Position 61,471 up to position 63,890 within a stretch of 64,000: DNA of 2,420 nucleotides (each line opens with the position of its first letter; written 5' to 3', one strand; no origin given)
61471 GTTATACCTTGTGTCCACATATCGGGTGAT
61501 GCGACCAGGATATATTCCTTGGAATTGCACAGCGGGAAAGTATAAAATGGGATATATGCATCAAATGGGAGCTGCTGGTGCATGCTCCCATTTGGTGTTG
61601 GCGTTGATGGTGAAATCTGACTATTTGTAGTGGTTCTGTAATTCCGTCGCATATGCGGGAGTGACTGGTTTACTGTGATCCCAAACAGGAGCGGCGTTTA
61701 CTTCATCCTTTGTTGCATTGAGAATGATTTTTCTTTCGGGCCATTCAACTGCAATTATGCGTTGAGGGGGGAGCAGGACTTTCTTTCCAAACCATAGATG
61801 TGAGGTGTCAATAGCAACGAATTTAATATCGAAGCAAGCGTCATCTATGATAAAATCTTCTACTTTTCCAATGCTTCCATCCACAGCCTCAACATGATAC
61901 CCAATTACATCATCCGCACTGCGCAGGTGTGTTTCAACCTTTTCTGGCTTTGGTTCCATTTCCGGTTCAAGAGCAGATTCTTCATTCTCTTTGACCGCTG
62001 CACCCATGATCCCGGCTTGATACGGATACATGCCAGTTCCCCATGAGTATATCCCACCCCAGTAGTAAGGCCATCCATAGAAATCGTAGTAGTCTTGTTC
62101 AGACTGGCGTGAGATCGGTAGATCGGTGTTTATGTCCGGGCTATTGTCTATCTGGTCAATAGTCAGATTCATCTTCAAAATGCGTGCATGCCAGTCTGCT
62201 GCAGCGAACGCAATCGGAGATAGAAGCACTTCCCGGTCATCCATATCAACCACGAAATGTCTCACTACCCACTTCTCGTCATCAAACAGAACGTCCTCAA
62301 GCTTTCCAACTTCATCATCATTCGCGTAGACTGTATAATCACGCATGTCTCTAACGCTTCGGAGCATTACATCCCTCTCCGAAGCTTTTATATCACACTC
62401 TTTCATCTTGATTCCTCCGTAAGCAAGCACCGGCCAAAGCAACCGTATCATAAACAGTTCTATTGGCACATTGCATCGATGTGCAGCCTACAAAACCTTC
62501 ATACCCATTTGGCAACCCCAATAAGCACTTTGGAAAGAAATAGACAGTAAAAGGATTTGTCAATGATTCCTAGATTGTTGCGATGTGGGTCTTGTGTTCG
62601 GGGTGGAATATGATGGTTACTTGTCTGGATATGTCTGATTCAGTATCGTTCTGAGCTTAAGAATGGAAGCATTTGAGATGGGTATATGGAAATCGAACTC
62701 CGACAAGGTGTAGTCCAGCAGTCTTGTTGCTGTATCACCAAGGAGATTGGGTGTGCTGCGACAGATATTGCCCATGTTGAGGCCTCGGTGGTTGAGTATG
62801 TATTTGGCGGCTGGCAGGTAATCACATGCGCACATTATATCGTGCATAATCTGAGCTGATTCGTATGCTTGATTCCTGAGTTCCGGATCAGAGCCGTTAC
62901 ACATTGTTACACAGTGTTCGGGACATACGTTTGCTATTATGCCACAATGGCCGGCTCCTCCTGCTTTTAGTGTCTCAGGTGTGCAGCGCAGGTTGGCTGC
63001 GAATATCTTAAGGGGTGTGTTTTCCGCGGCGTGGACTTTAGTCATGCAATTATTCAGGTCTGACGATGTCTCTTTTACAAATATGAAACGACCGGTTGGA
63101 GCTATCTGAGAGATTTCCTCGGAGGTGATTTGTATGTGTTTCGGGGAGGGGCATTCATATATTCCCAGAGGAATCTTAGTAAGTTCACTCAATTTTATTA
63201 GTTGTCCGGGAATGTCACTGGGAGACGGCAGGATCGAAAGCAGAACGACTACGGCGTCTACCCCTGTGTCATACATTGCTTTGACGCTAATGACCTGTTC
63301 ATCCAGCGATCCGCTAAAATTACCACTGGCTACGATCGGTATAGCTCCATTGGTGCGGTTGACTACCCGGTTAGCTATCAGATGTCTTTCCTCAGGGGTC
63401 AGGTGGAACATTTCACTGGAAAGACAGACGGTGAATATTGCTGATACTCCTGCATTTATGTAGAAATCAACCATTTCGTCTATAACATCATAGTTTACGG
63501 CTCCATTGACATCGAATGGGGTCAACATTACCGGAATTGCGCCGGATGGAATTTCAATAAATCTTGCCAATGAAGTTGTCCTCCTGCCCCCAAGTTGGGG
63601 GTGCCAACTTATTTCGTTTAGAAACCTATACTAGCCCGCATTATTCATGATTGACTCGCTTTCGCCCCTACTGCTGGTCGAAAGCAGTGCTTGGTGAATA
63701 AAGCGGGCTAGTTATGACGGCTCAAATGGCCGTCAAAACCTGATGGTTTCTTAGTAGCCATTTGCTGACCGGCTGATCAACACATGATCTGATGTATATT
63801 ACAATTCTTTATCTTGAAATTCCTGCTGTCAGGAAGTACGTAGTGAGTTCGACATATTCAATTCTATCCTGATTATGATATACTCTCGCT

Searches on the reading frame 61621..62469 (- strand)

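Call 19: search_protein_families(library=ncbifam, proteins=[window:61621-62469:-], max_evalue=0.00001)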
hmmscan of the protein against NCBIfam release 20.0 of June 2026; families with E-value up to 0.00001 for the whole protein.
window:61621-62469:- (282 aa): 1 family
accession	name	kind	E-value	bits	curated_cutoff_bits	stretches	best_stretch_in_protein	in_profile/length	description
TIGR01150.2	puhA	equivalog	5e-11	42.5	200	0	38-132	147-247/262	photosynthetic reaction center subunit H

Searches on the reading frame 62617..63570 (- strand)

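Call 19: search_protein_families(library=ncbifam, proteins=[window:62617-63570:-], max_evalue=0.00001)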
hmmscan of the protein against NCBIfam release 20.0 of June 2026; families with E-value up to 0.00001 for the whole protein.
window:62617-63570:- (317 aa): 5 families
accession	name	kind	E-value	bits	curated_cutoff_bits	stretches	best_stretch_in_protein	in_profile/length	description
TIGR00674.1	dapA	equivalog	6.7e-26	90.8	206.15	1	11-250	2-238/286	4-hydroxy-tetrahydrodipicolinate synthase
TIGR02313.1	HpaI-NOT-DapA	exception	1.5e-16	60.1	396.7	1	10-228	3-223/294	2,4-dihydroxyhept-2-ene-1,7-dioic acid aldolase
NF002958.0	PRK03620.1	subfamily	2.4e-12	46.3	278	1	10-181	13-181/307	5-dehydro-4-deoxyglucarate dehydratase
NF003164.0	PRK04147.1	equivalog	4.4e-10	39.3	281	1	10-271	6-269/294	N-acetylneuraminate lyase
TIGR03249.1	KdgD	equivalog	2e-08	33.7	373.95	1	7-110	8-109/299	5-dehydro-4-deoxyglucarate dehydratase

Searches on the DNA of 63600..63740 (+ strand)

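Call 24: search_dna_similar(query=window:63625-63717:+, collection=plasmids, mode=distant, max_evalue=10, max_rows=40)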
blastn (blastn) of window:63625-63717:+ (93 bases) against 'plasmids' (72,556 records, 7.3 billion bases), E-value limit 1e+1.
Records with a match: 3; places in all: 3; records where one place covers at least 80% of the query: 0.
Best place of each record, by identity: >=99% 1; 90-95% 1; 80-90% 1.
By first word of the organism name: Psychrobacter 1; Bradyrhizobium 1; Methylorubrum 1.
By predicted mobility (MOB-suite, as given by PLSDB): non-mobilizable 2; conjugative 1.
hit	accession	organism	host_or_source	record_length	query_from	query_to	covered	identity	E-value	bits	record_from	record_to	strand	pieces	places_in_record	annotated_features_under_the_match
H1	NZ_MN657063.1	Psychrobacter sp.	-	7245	14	47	37%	82.4%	9e+0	36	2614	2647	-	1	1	hypothetical protein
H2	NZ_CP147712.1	Bradyrhizobium septentrionale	Glycine max,cell culture,Root nodule ...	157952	5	29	27%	92.0%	3e+0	37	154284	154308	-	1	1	none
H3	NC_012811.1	Methylorubrum extorquens AM1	-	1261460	68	88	23%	100.0%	7e-1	39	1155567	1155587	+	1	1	none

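Call 26: get_annotated_region(hit=H3, flank=3000)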
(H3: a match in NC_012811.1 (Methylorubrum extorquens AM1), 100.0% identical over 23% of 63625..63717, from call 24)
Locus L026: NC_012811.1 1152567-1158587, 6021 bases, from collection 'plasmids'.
description: Methylorubrum extorquens AM1 megaplasmid, complete sequence
organism: Methylorubrum extorquens AM1 (NCBI taxid 272630)
taxonomy: Bacteria; Pseudomonadota; Alphaproteobacteria; Hyphomicrobiales; Methylobacteriaceae; Methylorubrum; Methylorubrum extorquens; Methylorubrum extorquens AM1
host: -; source: -; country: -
typing (MOB-suite, as given by PLSDB): non-mobilizable; replicon rep_cluster_56; mating-pair formation MPF_I
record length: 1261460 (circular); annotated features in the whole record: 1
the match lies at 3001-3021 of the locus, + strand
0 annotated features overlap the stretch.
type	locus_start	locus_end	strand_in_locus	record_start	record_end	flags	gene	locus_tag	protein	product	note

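Call 27: get_annotated_region(hit=H2, flank=3000)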
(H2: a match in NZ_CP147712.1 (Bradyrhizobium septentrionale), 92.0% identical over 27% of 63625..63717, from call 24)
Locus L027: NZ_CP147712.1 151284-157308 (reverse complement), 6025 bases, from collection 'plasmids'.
description: Bradyrhizobium septentrionale strain 5S5 plasmid pBs5S5b, complete sequence
organism: Bradyrhizobium septentrionale (NCBI taxid 1404411)
taxonomy: Bacteria; Pseudomonadota; Alphaproteobacteria; Hyphomicrobiales; Nitrobacteraceae; Bradyrhizobium; Bradyrhizobium septentrionale
host: -; source: Glycine max,cell culture,Root nodule from soybean plant inoculated with root zone soil from Apios americana; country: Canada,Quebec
typing (MOB-suite, as given by PLSDB): conjugative; relaxase MOBP,MOBQ; mating-pair formation MPF_T
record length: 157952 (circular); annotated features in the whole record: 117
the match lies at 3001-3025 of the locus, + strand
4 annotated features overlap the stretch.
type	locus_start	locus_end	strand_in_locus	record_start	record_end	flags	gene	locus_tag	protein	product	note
CDS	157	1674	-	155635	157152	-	-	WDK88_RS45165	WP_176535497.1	alkaline phosphatase family protein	-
CDS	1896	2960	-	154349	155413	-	-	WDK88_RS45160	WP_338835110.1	IS630 family transposase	-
CDS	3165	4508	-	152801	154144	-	-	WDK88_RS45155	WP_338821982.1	IS1380 family transposase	-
CDS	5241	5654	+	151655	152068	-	-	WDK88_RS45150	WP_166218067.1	6-carboxytetrahydropterin synthase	GO:0008616 - queuosine biosynthetic process [Evidence IEA]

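Call 78: search_rna_families(source=window, start=63600, end=63740, threshold=evalue, max_evalue=10)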
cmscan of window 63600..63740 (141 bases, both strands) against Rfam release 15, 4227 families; matches with E-value up to 10: 3.
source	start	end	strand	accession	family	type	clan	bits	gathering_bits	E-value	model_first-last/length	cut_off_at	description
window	63630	63712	+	RF03687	mir-2011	Gene; miRNA;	-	15.5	80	1.3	1-83/83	no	mir-2011 microRNA precursor family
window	63629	63714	-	RF03418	mir-3198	Gene; miRNA;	-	13.1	91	6.6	1-80/80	no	mir-3198 microRNA precursor family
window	63695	63740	-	RF02692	BTH_s39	Gene; sRNA;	-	10.2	77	6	44-130/130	5'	Burkholderia sRNA 39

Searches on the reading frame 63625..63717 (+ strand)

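Call 37: search_protein_families(library=pfam, proteins=[L026:1473-2867:+, L027:3165-4508:-], max_evalue=0.001)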
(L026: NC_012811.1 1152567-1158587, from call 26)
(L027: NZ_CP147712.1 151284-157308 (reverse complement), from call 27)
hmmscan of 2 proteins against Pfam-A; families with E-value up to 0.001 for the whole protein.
L026:1473-2867:+ (464 aa): 3 families
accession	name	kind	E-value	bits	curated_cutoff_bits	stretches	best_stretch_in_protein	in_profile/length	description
PF13701.12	DDE_Tnp_1_4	-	4.5e-160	533.1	34.7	1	29-461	2-432/435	Transposase DDE domain group 1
PF01609.27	DDE_Tnp_1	-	5e-20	72.6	23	1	168-398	5-200/200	Transposase DDE domain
PF13808.11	DDE_Tnp_1_assoc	-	1.4e-05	25.5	32.3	1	70-105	6-41/88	DDE_Tnp_1-associated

L027:3165-4508:- (447 aa): 2 families
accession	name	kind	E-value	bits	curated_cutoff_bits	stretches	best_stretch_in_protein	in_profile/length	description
PF13701.12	DDE_Tnp_1_4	-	6e-166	552.4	34.7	1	11-442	1-430/435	Transposase DDE domain group 1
PF01609.27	DDE_Tnp_1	-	1e-19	71.5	23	1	152-381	6-200/200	Transposase DDE domain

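Call 38: search_protein_families(library=ncbifam, proteins=[L026:1473-2867:+, L027:3165-4508:-], max_evalue=0.001)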
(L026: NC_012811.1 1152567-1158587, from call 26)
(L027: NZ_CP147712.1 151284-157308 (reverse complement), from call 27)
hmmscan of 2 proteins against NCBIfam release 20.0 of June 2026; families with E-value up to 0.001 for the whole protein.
L026:1473-2867:+ (464 aa): 1 family
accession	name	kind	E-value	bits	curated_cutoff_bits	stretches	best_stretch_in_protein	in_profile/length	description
NF033539.1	transpos_IS1380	equivalog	6.7e-120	400.5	180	1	38-446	2-419/419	IS1380 family transposase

L027:3165-4508:- (447 aa): 1 family
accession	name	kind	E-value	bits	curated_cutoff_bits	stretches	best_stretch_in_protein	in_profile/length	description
NF033539.1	transpos_IS1380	equivalog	7.5e-123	410.2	180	1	21-429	2-419/419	IS1380 family transposase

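Call 45: search_dna_similar(query=L027:3165-4508:-, collection=plasmids, mode=protein, max_evalue=1e-20, max_rows=60, rows=spread)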
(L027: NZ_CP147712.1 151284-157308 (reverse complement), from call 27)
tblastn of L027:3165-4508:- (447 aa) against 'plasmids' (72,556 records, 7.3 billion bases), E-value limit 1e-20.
Records with a match: 438; places in all: 1119; records where one place covers at least 80% of the query: 383.
Best place of each record, by identity: >=99% 3; 95-99% 8; 90-95% 1; 80-90% 11; 60-80% 103; <60% 312.
By first word of the organism name: Enterococcus 116; Bradyrhizobium 69; Acetobacter 46; Sphingobium 18; Rhizobium 15; Nostoc 15; Mesorhizobium 13; Azospirillum 11; Komagataeibacter 8; Microvirga 7; and 63 more.
By predicted mobility (MOB-suite, as given by PLSDB): conjugative 177; non-mobilizable 169; mobilizable 92.
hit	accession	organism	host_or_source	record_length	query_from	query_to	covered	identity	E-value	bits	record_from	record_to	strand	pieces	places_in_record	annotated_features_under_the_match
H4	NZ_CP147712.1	Bradyrhizobium septentrionale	Glycine max,cell culture,Root nodule ...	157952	1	447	100%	100.0%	0e+0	845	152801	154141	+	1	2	IS1380 family transposase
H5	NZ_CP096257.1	Bradyrhizobium barranii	Glycine max cv. AC Glengarry,Cell ...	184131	1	447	100%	80.1%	0e+0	682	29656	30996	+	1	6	IS1380 family transposase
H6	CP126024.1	Bradyrhizobium japonicum USDA 135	Glycine max,soybean,root nodule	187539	1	447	100%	79.4%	0e+0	658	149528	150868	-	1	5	IS1380-like element ISBdi2 family transposase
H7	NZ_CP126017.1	Bradyrhizobium japonicum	Glycine max,soybean,root nodule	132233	1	447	100%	79.4%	0e+0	655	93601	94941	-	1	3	IS1380-like element ISBdi2 family transposase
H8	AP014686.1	Bradyrhizobium diazoefficiens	Glycine max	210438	1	447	100%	79.2%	0e+0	650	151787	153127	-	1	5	transposase IS4 family protein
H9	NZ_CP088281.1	Bradyrhizobium barranii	Glycine max cv. AC Glengarry,cell ...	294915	1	443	99%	79.9%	0e+0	673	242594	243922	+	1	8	IS1380-like element ISBdi2 family transposase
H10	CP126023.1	Bradyrhizobium japonicum USDA 135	Glycine max,soybean,root nodule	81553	1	443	99%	79.8%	0e+0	678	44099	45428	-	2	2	none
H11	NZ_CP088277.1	Bradyrhizobium barranii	Glycine max cv. AC Glengarry,cell ...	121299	1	443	99%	79.2%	0e+0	672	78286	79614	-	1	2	IS1380-like element ISBdi2 family transposase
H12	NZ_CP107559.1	Methylocystis sp. MJC1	whole organism,Alpine Peat Bogs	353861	1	443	99%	75.4%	0e+0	641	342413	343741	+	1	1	IS1380 family transposase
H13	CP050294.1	Mesorhizobium loti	Oxytropis kamtschatica,cell ...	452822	1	447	100%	69.6%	0e+0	588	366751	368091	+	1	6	IS1380 family transposase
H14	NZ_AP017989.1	Aminobacter sp. SS-2016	Lotus japoicus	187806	1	447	100%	69.4%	1e-154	595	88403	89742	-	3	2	none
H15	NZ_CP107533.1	Methylobacterium sp. FF17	-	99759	1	444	99%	67.8%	2e-178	560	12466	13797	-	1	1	IS1380 family transposase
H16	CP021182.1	Rhizorhabdus wittichii DC-6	activated sludge of a wastewater ...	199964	3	444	99%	62.2%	6e-163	516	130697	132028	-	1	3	IS1380 family transposase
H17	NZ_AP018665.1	Sphingobium amiense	-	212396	1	444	99%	61.0%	8e-148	472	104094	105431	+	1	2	IS1380 family transposase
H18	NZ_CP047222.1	Sphingobium yanoikuyae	cell culture,sludge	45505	1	444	99%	59.9%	1e-152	486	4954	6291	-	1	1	IS1380-like element ISSp1 family transposase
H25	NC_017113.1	Acetobacter pasteurianus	-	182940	2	430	96%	39.0%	1e-70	250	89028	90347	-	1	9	IS1380-like element IS1380A family transposase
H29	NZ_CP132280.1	Citrobacter youngae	whole organism,sewage sludge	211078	11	444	97%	38.2%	3e-65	234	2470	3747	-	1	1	IS1380-like element ISPa33 family transposase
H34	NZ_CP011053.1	Halomonas sp. KO116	Nile Delta Mediterranean Sea surface ...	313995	9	444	98%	34.7%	3e-59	216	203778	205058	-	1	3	IS1380 family transposase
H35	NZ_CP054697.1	Nostoc edaphicum CCNP1411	-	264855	6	435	96%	33.1%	2e-63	229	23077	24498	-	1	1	IS1380 family transposase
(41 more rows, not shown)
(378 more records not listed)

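Call 46: get_annotated_region(hit=H25, flank=500)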
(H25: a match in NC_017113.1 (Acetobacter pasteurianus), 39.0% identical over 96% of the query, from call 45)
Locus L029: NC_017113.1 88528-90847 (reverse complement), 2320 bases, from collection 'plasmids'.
description: Acetobacter pasteurianus IFO 3283-12 plasmid pAPA12-020, complete sequence
organism: Acetobacter pasteurianus (NCBI taxid 634459)
taxonomy: Bacteria; Pseudomonadota; Alphaproteobacteria; Rhodospirillales; Acetobacteraceae; Acetobacter; Acetobacter pasteurianus
host: -; source: -; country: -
typing (MOB-suite, as given by PLSDB): conjugative; replicon rep_cluster_1288; relaxase MOBP; mating-pair formation MPF_I
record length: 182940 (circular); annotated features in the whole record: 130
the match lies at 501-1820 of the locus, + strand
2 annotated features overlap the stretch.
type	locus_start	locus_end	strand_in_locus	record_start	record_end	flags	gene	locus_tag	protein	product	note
CDS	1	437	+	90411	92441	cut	-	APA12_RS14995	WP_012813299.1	TraM recognition domain-containing protein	-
CDS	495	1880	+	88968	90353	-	-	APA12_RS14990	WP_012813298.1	IS1380-like element IS1380A family transposase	GO:0006313 - DNA transposition [Evidence IEA]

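Call 47: get_annotated_region(hit=H35, flank=500)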
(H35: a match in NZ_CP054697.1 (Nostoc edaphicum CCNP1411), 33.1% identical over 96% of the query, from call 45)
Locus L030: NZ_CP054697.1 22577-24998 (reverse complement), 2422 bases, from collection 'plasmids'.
description: Nostoc edaphicum CCNP1411 plasmid pNe_5, complete sequence
organism: Nostoc edaphicum CCNP1411 (NCBI taxid 1472755)
taxonomy: Bacteria; Cyanobacteriota; Cyanophyceae; Nostocales; Nostocaceae; Nostoc; Nostoc edaphicum; Nostoc edaphicum CCNP1411
host: -; source: -; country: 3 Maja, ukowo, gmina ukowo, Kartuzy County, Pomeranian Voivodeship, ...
typing (MOB-suite, as given by PLSDB): non-mobilizable; mating-pair formation MPF_T
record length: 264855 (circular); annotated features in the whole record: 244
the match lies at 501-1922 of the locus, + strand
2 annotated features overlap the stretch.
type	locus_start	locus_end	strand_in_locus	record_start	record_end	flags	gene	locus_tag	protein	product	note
CDS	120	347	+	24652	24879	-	-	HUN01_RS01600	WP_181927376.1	hypothetical protein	-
CDS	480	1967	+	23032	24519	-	-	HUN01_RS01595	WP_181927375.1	IS1380 family transposase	-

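Call 48: get_annotated_region(hit=H18, flank=500)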
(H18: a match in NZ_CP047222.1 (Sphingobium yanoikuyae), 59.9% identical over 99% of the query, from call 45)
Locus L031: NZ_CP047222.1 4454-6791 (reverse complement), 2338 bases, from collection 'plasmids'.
description: Sphingobium yanoikuyae strain YC-JY1 plasmid unnamed4, complete sequence
organism: Sphingobium yanoikuyae (NCBI taxid 13690)
taxonomy: Bacteria; Pseudomonadota; Alphaproteobacteria; Sphingomonadales; Sphingomonadaceae; Sphingobium; Sphingobium yanoikuyae
host: -; source: cell culture,sludge; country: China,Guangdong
typing (MOB-suite, as given by PLSDB): non-mobilizable
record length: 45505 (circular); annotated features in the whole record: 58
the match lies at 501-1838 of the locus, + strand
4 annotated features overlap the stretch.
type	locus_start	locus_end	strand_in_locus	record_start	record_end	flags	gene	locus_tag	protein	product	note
CDS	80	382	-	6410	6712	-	-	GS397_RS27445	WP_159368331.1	TrbC/VirB2 family protein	-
CDS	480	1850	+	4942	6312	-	-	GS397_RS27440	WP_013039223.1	IS1380-like element ISSp1 family transposase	GO:0006313 - DNA transposition [Evidence IEA]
CDS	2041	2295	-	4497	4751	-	-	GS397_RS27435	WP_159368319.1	TrbC/VirB2 family protein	-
CDS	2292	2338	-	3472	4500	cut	-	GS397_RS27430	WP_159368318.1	lytic transglycosylase domain-containing protein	-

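Call 49: get_annotated_region(hit=H29, flank=500)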
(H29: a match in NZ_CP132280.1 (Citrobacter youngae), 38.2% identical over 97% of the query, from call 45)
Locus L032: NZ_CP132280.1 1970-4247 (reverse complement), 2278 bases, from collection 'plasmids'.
description: Citrobacter youngae strain UL-CPE-01 plasmid pUL-CPE-01, complete sequence
organism: Citrobacter youngae (NCBI taxid 133448)
taxonomy: Bacteria; Pseudomonadota; Gammaproteobacteria; Enterobacterales; Enterobacteriaceae; Citrobacter; Citrobacter youngae
host: -; source: whole organism,sewage sludge; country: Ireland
typing (MOB-suite, as given by PLSDB): conjugative; replicon rep_cluster_2127; relaxase MOBH; mating-pair formation MPF_F
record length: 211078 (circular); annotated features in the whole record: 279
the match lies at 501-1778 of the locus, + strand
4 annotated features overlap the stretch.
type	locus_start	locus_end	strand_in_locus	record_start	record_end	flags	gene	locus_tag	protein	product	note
predicted_resistance_gene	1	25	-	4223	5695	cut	msr(E)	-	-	ABC-F type ribosomal protection protein Msr(E)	predicted by amrfinderplus; class MACROLIDE/STREPTOGRAMIN; identity 99.8%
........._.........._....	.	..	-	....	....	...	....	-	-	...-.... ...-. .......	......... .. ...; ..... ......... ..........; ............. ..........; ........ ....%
CDS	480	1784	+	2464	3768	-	-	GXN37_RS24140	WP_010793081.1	IS1380-like element ISPa33 family transposase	-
CDS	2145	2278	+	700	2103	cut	-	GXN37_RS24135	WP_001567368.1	ISNCY-like element ISKpn21 family transposase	-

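Call 50: get_annotated_region(hit=H6, flank=500)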
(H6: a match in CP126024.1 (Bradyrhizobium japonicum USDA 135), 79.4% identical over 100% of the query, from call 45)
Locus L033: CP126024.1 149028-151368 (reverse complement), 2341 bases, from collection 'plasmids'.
description: Bradyrhizobium japonicum USDA 135 plasmid pUSDA135-2, complete sequence
organism: Bradyrhizobium japonicum USDA 135 (NCBI taxid 1038863)
taxonomy: Bacteria; Pseudomonadota; Alphaproteobacteria; Hyphomicrobiales; Nitrobacteraceae; Bradyrhizobium; Bradyrhizobium japonicum; Bradyrhizobium japonicum USDA 135
host: -; source: Glycine max,soybean,root nodule; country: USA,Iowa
typing (MOB-suite, as given by PLSDB): conjugative; replicon rep_cluster_507; relaxase MOBQ; mating-pair formation MPF_T
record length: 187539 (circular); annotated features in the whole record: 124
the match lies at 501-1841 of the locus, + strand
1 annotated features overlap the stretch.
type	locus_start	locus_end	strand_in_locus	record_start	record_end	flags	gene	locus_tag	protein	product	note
CDS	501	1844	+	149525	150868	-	-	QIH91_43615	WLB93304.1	IS1380-like element ISBdi2 family transposase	-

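Call 51: get_annotated_region(hit=H34, flank=500)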
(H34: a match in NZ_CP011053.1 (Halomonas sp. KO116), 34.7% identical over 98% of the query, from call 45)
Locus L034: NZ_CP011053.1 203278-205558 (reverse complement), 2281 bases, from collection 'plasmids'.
description: Halomonas sp. KO116 plasmid unnamed1, complete sequence
organism: Halomonas sp. KO116 (NCBI taxid 1504981)
taxonomy: Bacteria; Pseudomonadota; Gammaproteobacteria; Oceanospirillales; Halomonadaceae; Halomonas; Halomonas sp. KO116
host: -; source: Nile Delta Mediterranean Sea surface water; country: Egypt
typing (MOB-suite, as given by PLSDB): non-mobilizable; replicon rep_cluster_924
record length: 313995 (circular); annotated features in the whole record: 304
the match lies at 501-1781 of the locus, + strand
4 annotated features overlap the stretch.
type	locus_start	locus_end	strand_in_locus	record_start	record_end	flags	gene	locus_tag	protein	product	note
CDS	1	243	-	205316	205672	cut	-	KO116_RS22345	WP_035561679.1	P-II family nitrogen regulator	-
CDS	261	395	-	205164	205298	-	-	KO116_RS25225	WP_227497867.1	efflux RND transporter permease subunit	GO:0055085 - transmembrane transport [Evidence IEA]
CDS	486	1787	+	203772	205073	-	-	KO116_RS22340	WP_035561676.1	IS1380 family transposase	-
CDS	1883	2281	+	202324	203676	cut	-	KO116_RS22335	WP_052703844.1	sensor histidine kinase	GO:0007165 - signal transduction [Evidence IEA]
